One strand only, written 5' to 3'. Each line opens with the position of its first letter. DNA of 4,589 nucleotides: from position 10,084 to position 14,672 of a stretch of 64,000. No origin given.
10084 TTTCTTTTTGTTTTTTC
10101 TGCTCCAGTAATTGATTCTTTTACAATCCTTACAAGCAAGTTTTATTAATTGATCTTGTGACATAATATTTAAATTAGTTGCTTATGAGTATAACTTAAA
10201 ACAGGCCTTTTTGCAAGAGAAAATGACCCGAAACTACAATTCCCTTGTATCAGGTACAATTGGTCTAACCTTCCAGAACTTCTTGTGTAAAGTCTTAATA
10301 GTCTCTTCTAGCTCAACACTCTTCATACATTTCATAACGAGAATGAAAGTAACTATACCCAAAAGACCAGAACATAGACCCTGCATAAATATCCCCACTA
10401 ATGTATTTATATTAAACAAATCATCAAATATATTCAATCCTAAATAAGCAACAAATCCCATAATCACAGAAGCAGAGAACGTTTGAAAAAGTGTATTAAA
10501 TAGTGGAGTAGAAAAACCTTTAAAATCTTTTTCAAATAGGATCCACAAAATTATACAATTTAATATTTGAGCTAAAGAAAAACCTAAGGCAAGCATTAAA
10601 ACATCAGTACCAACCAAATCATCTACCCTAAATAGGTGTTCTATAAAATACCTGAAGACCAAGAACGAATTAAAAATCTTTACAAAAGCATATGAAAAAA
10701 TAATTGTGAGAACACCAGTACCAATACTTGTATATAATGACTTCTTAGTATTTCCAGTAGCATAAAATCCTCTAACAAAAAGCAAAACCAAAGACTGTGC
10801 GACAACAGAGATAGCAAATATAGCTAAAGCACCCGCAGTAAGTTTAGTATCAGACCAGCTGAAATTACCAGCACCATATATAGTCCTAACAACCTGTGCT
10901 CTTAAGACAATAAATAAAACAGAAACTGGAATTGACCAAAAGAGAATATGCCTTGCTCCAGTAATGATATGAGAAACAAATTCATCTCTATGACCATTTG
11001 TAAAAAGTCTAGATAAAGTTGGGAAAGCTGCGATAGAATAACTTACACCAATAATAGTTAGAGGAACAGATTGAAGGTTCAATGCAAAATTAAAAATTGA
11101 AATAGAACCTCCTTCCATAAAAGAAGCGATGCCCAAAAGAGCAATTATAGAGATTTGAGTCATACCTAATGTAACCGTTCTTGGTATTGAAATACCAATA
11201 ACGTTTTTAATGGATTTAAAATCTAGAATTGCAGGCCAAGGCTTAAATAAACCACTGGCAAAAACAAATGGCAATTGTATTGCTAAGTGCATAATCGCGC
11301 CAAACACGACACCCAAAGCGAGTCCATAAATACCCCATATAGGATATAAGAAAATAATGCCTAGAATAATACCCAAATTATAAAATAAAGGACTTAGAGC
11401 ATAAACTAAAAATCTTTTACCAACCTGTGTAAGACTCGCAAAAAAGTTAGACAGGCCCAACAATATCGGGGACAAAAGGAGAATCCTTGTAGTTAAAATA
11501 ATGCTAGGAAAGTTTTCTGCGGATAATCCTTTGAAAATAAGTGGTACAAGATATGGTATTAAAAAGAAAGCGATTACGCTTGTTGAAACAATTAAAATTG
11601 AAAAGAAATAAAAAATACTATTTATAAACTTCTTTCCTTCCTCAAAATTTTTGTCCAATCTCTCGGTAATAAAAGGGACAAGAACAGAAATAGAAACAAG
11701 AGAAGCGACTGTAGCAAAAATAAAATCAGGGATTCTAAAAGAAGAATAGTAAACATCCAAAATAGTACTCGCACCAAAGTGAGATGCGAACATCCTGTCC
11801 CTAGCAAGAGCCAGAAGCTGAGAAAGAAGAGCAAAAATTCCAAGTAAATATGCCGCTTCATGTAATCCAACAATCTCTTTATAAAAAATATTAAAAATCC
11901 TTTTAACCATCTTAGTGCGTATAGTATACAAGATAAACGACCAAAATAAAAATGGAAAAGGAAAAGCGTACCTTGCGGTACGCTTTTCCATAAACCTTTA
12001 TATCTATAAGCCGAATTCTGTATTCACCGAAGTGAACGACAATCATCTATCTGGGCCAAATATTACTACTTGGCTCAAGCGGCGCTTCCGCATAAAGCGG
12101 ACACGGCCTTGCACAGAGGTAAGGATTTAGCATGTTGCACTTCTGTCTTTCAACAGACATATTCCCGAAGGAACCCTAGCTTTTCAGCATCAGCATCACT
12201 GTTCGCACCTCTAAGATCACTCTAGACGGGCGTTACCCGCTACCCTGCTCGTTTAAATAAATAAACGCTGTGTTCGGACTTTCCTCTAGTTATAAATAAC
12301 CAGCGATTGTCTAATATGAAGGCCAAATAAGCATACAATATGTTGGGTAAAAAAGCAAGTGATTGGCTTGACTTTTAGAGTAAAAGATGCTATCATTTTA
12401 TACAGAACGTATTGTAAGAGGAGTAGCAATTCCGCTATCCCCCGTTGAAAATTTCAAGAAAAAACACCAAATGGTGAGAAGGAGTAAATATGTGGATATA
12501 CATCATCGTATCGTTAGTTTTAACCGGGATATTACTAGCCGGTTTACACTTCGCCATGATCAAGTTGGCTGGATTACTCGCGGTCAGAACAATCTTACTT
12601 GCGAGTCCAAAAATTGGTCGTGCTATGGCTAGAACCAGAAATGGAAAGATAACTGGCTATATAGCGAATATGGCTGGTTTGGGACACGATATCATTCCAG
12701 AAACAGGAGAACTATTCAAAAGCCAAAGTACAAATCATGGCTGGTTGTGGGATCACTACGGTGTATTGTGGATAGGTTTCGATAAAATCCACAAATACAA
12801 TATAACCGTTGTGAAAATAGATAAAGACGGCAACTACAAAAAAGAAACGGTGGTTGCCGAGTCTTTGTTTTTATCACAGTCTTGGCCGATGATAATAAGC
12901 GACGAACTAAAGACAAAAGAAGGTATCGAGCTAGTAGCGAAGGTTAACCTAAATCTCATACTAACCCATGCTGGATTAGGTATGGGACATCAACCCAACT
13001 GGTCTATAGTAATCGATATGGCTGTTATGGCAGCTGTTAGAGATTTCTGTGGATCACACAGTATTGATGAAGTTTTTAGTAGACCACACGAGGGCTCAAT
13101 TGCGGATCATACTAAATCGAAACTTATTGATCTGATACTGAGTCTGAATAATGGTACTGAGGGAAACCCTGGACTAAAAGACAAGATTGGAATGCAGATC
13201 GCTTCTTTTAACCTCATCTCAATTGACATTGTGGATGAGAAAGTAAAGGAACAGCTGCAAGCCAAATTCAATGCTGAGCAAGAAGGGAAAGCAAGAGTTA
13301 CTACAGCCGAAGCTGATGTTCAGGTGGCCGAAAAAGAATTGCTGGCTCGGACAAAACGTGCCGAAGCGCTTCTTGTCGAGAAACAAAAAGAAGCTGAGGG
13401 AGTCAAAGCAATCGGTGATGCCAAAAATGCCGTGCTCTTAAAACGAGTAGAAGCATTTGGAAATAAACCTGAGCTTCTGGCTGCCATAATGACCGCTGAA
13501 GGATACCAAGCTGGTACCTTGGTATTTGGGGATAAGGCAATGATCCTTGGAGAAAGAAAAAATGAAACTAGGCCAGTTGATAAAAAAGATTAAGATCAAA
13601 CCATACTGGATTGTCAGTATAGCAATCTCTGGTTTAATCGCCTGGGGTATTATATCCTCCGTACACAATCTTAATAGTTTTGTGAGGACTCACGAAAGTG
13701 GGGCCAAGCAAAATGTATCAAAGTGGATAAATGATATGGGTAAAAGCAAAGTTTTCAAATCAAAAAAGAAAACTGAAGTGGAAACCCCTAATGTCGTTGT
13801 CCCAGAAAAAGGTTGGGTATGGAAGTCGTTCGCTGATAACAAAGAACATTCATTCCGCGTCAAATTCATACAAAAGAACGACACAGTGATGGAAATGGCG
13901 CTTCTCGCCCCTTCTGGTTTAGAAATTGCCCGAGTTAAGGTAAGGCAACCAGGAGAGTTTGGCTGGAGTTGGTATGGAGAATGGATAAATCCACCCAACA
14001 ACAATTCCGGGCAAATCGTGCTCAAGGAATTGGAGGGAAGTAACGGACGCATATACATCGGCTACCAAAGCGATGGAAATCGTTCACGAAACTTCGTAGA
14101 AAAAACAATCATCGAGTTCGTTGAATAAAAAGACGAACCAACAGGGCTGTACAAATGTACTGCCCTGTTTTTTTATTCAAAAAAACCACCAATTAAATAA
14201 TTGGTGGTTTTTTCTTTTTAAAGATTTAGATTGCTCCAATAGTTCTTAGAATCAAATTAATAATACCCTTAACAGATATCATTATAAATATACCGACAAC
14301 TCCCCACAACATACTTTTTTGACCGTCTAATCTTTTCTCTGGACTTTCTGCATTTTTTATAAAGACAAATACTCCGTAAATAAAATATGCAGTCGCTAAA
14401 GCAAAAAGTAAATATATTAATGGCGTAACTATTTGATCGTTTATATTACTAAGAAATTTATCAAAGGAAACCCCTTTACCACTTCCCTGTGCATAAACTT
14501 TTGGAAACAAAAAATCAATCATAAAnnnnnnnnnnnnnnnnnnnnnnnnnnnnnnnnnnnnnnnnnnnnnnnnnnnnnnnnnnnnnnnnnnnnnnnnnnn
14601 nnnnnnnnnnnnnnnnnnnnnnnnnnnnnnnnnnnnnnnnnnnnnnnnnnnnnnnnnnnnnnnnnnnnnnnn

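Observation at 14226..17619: Tandem array of five VirB2/TrbC-like pilin-like paralogs with a 54-nt identical segment, plus an adjacent anchored SBP-like protein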

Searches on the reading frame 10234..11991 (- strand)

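Call 10: search_protein_families(library=pfam, proteins=[window:10234-11991:-], max_evalue=0.001)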
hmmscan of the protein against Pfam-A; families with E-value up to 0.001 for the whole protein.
window:10234-11991:- (585 aa): 1 family
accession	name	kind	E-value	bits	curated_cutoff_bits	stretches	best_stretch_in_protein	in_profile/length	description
PF03023.19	MurJ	-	4.3e-68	230.4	27.4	1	68-532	1-446/451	Lipid II flippase MurJ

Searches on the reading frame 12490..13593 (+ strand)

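Call 3: search_protein_families(library=pfam, proteins=[window:12490-13593:+], max_evalue=1)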
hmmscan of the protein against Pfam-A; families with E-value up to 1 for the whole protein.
window:12490-13593:+ (367 aa): 2 families
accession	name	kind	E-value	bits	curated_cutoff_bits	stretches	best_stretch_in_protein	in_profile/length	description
PF01145.31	Band_7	-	6.5e-05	23.5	23.6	1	174-276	90-175/176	SPFH domain / Band 7 family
PF12127.13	FloA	-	0.00088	18.9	34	1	238-310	206-282/314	Flotillin-like protein FloA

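Call 77: search_protein_families(library=ncbifam, proteins=[window:12490-13593:+], max_evalue=0.01)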
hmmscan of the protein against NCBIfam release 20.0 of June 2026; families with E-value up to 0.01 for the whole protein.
window:12490-13593:+ (367 aa): 1 family
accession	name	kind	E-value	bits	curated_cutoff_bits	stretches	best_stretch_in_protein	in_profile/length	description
NF010186.0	PRK13665.1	equivalog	0.00085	18.5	393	1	238-303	213-268/328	flotillin-like protein FloA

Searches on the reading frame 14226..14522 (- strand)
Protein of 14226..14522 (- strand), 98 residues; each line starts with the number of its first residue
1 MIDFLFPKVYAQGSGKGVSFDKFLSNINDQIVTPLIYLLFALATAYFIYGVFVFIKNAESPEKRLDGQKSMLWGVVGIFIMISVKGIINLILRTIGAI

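Call 3: search_protein_families(library=pfam, proteins=[window:14226-14522:-], max_evalue=1)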
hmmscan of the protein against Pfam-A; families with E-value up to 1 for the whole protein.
window:14226-14522:- (98 aa): 2 families
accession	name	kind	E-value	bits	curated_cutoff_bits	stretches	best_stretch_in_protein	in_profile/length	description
PF18895.5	T4SS_pilin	-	2.4e-08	34.4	26.6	1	24-91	5-71/71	Type IV secretion system pilin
PF04956.18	TrbC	-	0.0027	18.3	27.9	1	4-90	23-97/98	TrbC/VIRB2 pilin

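Call 4: search_protein_families(library=ncbifam, proteins=[window:14226-14522:-], max_evalue=1)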
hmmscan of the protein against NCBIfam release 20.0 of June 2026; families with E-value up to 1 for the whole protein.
window:14226-14522:- (98 aa): 2 families
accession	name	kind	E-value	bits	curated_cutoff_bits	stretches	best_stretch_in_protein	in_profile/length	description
NF045849.1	ICE_MMCAP2_0565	equivalog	1.4e-07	31.1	40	1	31-95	16-80/80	Mbov_0395 family pilin-like conjugal transfer protein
NF000278.1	SMR_qac_G2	exception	0.058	13.8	220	1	64-92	77-105/110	quaternary ammonium compound efflux SMR transporter QacG2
